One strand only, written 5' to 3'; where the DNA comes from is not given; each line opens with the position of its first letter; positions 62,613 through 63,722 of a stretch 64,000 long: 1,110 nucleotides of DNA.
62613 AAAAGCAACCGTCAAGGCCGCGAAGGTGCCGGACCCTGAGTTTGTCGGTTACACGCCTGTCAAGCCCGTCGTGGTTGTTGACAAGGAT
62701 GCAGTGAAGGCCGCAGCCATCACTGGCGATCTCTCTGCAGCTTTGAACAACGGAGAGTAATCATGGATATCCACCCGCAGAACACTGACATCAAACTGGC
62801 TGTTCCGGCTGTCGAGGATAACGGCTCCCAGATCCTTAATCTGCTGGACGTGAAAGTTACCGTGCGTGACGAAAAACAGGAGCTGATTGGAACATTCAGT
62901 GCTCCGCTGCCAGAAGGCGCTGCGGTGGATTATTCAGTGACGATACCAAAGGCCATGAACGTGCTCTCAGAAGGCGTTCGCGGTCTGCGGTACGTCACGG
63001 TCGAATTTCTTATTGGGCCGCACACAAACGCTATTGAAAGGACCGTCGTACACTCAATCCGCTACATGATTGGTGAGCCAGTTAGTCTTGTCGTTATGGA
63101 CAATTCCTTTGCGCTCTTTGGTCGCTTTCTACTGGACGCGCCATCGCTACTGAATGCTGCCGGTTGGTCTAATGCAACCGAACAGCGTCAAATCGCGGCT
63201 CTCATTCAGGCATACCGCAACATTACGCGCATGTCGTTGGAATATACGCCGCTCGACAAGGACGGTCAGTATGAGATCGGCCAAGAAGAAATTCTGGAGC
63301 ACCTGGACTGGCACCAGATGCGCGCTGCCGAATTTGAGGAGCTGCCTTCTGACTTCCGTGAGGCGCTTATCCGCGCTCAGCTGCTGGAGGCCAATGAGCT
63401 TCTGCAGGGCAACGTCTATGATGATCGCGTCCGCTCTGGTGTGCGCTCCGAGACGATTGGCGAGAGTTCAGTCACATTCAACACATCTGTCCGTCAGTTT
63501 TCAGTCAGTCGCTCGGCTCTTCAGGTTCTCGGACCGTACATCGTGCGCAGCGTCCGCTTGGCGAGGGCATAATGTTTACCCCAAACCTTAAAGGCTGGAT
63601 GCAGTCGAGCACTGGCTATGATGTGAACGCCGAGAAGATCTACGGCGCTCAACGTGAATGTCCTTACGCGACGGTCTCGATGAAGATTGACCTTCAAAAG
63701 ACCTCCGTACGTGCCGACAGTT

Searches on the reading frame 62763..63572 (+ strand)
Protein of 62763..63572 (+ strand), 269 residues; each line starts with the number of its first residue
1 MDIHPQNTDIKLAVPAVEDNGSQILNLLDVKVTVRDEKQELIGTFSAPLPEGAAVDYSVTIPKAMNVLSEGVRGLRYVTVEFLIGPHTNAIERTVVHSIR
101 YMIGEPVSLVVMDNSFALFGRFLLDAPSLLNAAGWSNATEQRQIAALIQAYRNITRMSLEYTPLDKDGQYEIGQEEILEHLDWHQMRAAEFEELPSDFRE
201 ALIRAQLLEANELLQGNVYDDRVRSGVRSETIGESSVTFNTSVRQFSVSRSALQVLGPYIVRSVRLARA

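Call 44: find_encoding_contigs(protein=window:62763-63572:+, flank=10000, max_places=4)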
Protein window:62763-63572:+ (269 aa): 2 contigs read that carry it; 1 place shown.
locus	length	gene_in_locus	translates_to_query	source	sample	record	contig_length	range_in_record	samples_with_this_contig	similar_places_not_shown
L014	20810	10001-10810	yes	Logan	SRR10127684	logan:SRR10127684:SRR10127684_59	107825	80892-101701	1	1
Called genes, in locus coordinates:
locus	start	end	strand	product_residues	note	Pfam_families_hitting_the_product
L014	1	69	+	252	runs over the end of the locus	PF02195:ParB_N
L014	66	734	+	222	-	PF02195:ParB_N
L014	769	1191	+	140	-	-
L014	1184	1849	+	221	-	PF00005:ABC_tran (weak)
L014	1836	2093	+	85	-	PF07219:HemY_N (weak)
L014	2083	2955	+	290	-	-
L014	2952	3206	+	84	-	-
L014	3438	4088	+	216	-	-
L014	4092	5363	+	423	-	PF04466:Terminase_3 (weak)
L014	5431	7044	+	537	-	PF05133:SPP1_portal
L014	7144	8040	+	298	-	PF20356:DUF6651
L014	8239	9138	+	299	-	PF05065:Phage_capsid, PF20911:GP7 (faint), PF17236:SU10_MCP (faint)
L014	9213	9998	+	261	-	-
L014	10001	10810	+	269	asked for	-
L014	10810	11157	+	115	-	-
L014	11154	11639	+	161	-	-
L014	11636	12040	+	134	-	PF12691:Phage_tail_terminator_6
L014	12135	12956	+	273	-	-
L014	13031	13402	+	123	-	-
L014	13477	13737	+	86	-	-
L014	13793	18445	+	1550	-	PF20155:TMP_3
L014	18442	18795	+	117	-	PF05939:Phage_min_tail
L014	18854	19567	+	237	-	PF05100:Phage_tail_L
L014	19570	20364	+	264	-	PF14464:Prok-JAB, PF00877:NLPC_P60 (weak)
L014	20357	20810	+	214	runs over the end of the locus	PF06805:Lambda_tail_I (weak)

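Call 63: list_cluster_members(proteins=[L014:19570-20361:+, L019:375-1457:+])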
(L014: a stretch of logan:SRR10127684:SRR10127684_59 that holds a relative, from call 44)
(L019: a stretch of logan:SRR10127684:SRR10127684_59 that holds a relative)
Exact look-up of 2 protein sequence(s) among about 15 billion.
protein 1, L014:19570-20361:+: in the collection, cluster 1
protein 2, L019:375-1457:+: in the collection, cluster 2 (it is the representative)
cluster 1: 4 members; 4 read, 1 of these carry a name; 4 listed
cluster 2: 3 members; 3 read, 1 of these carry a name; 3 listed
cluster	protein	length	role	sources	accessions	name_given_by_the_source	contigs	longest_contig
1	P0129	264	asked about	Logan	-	-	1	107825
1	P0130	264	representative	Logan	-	-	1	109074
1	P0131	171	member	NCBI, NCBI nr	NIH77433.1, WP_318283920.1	cell wall-associated NlpC family hydrolase [Ochrobactrum sp. P20RRXII] | NlpC/P60 family protein [Ochrobactrum sp. P20RRXII]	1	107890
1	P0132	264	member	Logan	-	-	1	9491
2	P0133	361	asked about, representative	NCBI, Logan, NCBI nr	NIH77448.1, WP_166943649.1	DNA primase [Ochrobactrum sp. P20RRXII]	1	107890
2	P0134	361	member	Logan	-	-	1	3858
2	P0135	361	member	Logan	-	-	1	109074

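Call 64: find_encoding_contigs(protein=P0129, flank=10000, max_places=4)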
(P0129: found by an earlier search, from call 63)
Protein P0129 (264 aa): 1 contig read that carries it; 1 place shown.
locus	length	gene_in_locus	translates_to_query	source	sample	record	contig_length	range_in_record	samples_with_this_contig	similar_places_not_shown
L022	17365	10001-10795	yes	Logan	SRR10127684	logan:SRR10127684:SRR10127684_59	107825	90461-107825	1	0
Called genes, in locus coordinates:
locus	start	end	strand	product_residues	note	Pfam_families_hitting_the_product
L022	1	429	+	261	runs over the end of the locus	-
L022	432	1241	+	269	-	-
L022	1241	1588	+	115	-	-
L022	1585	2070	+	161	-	-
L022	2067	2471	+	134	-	PF12691:Phage_tail_terminator_6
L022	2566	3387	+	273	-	-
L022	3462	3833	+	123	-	-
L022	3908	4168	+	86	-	-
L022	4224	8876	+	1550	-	PF20155:TMP_3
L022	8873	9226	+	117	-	PF05939:Phage_min_tail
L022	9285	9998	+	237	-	PF05100:Phage_tail_L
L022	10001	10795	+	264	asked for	PF14464:Prok-JAB, PF00877:NLPC_P60 (weak)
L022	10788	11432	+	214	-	PF06805:Lambda_tail_I (weak)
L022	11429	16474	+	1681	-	PF24801:FNIII-A_GpJ, PF13550:Phage-tail_3, PF00041:fn3 (faint)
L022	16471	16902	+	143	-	-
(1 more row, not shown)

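Call 65: find_encoding_contigs(protein=P0133, flank=10000, max_places=4)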
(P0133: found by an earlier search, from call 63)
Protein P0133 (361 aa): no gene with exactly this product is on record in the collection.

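Call 66: find_encoding_contigs(protein=P0130, flank=10000, max_places=4)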
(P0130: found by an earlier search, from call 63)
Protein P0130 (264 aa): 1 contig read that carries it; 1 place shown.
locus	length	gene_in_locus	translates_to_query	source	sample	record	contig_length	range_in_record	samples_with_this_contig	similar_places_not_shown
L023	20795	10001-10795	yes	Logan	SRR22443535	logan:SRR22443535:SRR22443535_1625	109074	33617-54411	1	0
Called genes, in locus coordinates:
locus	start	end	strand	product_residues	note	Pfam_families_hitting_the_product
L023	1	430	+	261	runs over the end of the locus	-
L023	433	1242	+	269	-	-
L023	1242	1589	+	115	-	-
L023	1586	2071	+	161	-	-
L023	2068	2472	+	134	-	PF12691:Phage_tail_terminator_6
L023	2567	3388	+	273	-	-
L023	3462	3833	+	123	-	-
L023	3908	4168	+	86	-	-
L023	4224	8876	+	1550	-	PF20155:TMP_3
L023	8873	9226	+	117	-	PF05939:Phage_min_tail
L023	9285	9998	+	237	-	PF05100:Phage_tail_L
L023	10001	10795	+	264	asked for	PF14464:Prok-JAB, PF00877:NLPC_P60 (weak)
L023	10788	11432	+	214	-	PF06805:Lambda_tail_I (weak)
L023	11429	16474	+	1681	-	PF24801:FNIII-A_GpJ, PF13550:Phage-tail_3, PF00041:fn3 (faint)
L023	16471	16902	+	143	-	-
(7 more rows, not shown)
